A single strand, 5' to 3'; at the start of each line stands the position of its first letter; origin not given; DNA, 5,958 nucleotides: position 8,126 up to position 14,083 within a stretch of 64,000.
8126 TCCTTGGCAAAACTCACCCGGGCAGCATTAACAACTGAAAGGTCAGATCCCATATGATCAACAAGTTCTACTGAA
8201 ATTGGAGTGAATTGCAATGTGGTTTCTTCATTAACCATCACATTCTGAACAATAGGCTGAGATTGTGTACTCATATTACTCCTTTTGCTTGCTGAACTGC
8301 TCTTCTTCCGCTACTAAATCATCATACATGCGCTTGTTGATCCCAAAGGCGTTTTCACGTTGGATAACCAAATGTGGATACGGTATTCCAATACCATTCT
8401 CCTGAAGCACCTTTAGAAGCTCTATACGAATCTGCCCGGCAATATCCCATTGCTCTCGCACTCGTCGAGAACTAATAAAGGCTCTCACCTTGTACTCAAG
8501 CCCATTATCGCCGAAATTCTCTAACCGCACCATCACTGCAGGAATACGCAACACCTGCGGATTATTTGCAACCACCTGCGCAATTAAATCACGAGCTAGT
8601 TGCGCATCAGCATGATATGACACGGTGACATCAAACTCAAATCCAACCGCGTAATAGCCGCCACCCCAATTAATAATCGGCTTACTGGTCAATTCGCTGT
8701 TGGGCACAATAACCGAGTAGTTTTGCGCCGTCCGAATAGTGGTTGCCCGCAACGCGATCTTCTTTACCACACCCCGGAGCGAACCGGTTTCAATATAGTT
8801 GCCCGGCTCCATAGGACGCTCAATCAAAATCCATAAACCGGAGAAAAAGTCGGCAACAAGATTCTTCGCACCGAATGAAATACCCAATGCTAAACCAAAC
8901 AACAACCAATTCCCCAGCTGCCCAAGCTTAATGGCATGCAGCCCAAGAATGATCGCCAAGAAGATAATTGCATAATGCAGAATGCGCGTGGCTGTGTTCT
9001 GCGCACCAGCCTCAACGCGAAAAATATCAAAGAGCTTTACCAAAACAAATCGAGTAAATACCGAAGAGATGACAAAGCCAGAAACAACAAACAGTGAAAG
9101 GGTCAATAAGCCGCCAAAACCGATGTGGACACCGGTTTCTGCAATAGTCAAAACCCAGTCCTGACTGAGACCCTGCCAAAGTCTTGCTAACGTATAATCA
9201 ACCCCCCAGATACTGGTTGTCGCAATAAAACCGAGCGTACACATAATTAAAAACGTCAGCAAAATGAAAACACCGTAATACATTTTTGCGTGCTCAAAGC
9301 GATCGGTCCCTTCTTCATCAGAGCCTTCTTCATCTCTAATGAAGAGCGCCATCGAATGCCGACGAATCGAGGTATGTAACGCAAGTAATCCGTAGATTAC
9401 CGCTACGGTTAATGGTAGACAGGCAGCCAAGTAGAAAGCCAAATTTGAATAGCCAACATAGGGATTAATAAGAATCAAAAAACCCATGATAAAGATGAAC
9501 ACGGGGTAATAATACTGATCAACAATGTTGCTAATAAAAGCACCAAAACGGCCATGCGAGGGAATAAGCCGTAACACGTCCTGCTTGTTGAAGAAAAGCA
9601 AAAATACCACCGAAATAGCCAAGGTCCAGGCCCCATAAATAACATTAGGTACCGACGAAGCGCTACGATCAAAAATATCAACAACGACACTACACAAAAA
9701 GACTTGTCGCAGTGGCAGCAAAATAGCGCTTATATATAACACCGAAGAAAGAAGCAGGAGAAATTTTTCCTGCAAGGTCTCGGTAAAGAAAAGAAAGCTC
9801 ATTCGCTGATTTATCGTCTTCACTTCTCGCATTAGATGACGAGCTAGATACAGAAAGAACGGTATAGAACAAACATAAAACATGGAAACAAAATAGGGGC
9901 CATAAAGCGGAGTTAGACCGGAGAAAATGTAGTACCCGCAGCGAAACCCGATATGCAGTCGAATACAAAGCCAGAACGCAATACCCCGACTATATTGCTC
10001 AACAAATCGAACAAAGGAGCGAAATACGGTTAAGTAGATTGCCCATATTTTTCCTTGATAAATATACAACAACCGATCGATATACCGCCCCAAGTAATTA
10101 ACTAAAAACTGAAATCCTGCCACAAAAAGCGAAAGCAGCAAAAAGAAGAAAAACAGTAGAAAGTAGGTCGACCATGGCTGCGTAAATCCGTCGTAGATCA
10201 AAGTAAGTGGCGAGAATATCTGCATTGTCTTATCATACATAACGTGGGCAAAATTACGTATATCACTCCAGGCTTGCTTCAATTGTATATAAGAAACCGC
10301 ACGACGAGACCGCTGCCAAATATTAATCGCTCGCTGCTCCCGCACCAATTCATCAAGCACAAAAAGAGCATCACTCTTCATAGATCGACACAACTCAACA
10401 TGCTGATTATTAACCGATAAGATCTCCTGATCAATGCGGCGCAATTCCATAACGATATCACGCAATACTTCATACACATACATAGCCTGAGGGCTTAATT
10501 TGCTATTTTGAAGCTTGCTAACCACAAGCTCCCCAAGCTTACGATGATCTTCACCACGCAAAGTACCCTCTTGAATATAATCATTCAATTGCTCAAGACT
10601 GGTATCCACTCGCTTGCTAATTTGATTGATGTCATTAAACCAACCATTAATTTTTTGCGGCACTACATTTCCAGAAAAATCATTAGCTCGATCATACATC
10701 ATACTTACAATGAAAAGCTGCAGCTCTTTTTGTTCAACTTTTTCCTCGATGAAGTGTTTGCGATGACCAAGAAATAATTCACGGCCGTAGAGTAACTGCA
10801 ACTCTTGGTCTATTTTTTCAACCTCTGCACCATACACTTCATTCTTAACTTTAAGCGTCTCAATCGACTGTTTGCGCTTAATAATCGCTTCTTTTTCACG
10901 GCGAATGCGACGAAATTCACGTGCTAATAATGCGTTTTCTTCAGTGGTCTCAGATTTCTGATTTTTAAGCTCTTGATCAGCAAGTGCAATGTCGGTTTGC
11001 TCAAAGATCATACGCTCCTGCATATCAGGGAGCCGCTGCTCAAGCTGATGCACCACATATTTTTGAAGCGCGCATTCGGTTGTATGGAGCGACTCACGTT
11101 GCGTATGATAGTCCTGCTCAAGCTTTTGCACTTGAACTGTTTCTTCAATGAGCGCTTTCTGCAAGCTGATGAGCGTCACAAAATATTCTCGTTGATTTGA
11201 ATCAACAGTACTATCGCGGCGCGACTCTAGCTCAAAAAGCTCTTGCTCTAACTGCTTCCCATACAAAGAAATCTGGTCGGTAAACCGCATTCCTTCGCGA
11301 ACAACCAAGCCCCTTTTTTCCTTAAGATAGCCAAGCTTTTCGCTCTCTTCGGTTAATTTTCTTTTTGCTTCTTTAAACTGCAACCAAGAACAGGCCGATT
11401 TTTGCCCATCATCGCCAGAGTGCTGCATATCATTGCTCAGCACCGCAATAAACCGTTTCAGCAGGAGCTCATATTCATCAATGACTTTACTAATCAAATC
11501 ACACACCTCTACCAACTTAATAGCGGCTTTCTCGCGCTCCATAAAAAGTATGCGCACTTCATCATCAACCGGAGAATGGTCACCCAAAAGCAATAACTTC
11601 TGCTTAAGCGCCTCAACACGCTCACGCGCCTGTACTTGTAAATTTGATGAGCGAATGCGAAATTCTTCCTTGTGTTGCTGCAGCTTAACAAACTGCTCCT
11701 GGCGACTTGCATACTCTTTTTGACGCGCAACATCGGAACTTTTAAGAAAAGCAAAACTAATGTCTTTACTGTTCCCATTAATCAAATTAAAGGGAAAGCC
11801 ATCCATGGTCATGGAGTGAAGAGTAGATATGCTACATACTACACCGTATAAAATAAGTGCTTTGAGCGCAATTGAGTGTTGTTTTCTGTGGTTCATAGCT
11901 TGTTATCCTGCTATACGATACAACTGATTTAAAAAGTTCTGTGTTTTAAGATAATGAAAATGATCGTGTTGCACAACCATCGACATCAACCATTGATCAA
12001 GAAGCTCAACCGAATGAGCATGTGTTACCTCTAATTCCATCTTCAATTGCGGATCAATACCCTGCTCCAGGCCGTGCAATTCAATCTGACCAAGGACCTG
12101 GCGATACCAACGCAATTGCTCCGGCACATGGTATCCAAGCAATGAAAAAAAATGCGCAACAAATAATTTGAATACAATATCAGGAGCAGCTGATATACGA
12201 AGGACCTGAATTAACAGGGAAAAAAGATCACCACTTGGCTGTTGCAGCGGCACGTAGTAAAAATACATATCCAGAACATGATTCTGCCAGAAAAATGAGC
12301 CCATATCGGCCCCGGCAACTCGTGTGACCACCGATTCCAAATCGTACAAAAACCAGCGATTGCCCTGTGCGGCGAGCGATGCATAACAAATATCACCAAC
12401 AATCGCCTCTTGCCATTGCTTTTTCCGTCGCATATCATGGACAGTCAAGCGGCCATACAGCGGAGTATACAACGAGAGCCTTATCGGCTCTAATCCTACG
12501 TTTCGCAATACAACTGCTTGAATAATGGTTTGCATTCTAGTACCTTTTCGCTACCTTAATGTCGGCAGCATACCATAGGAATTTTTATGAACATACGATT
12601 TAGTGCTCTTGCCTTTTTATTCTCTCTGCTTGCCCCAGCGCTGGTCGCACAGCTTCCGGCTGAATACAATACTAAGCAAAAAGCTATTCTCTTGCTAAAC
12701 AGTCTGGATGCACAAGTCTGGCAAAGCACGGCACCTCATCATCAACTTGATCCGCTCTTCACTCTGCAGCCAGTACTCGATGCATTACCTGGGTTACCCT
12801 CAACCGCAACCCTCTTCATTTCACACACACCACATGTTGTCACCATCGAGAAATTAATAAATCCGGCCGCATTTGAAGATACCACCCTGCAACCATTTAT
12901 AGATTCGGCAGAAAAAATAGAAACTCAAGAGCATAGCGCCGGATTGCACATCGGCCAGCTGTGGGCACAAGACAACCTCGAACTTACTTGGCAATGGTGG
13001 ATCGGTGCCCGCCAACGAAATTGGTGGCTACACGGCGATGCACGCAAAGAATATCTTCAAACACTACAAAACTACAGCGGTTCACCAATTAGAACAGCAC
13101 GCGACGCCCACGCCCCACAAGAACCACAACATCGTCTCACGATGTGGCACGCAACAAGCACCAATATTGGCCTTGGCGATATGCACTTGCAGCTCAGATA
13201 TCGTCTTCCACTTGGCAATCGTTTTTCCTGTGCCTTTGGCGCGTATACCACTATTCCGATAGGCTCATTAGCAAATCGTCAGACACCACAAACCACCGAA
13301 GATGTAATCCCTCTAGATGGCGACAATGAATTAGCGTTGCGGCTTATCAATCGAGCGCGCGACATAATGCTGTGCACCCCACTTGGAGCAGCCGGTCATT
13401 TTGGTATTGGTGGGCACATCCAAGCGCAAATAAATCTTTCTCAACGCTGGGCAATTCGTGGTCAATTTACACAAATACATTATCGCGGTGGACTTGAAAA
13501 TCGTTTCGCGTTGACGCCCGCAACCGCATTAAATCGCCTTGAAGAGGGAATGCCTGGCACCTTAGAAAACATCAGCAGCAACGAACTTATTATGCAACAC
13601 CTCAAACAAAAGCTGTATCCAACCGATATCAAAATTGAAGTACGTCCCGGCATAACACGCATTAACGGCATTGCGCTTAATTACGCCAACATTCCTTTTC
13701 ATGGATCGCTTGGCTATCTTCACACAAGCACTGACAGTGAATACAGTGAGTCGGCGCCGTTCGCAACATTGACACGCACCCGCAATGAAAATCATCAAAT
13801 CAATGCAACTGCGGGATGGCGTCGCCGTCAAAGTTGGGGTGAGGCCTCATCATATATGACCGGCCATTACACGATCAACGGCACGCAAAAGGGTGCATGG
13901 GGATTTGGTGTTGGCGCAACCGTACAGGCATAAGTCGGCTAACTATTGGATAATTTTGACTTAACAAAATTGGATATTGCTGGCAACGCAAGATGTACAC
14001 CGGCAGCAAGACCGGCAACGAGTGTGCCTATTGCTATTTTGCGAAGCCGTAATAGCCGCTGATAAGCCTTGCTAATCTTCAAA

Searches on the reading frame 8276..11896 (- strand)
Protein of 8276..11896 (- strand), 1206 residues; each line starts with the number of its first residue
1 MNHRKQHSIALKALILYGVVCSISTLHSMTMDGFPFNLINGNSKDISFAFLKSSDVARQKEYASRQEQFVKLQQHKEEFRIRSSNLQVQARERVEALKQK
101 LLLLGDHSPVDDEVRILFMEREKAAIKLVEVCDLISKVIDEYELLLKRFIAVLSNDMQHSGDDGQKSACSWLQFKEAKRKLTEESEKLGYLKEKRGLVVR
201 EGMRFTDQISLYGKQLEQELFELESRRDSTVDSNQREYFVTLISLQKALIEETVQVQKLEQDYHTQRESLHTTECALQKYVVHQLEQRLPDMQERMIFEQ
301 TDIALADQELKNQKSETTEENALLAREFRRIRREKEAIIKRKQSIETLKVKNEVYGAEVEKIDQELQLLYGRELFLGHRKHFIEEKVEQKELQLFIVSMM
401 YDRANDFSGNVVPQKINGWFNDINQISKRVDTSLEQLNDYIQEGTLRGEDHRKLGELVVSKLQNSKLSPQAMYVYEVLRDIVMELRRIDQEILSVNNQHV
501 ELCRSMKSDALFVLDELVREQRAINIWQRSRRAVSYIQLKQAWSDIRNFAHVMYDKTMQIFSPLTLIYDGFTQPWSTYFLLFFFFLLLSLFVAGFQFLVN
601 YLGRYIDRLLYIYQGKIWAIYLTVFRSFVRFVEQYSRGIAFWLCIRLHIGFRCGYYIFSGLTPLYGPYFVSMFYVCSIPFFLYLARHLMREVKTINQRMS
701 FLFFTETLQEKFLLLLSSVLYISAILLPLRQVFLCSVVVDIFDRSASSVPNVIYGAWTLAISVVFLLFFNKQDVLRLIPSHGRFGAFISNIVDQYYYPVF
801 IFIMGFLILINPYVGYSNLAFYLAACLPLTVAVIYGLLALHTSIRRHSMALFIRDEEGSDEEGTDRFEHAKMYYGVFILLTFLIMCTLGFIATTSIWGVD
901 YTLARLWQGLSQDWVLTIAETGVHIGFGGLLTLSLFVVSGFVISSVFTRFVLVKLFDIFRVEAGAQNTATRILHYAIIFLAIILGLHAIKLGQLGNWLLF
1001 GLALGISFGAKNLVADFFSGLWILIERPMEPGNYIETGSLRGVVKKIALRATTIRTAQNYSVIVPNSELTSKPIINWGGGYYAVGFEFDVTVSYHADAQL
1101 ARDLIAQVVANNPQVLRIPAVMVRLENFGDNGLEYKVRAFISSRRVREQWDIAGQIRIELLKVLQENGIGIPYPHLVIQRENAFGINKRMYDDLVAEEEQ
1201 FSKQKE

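Call 60: search_protein_families(library=pfam, proteins=[window:8276-11896:-], max_evalue=0.001)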
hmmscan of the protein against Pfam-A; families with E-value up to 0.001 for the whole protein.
window:8276-11896:- (1206 aa): 2 families
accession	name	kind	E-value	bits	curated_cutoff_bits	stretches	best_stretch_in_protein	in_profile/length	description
PF00924.24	MS_channel_2nd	-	4.7e-19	68.7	20.2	1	1012-1077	1-66/68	Mechanosensitive ion channel, beta-domain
PF21082.3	MS_channel_3rd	-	2.5e-16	60.3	21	1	1087-1171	2-88/88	Mechanosensitive ion channel MscS, C-terminal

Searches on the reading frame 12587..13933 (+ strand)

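Call 60: search_protein_families(library=pfam, proteins=[window:12587-13933:+], max_evalue=0.001)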
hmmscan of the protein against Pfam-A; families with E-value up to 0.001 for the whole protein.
window:12587-13933:+ (448 aa): 1 family
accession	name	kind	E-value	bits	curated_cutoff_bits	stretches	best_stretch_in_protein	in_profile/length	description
PF13505.12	OMP_b-brl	-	0.00082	20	28.7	0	188-304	76-163/175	Outer membrane protein beta-barrel domain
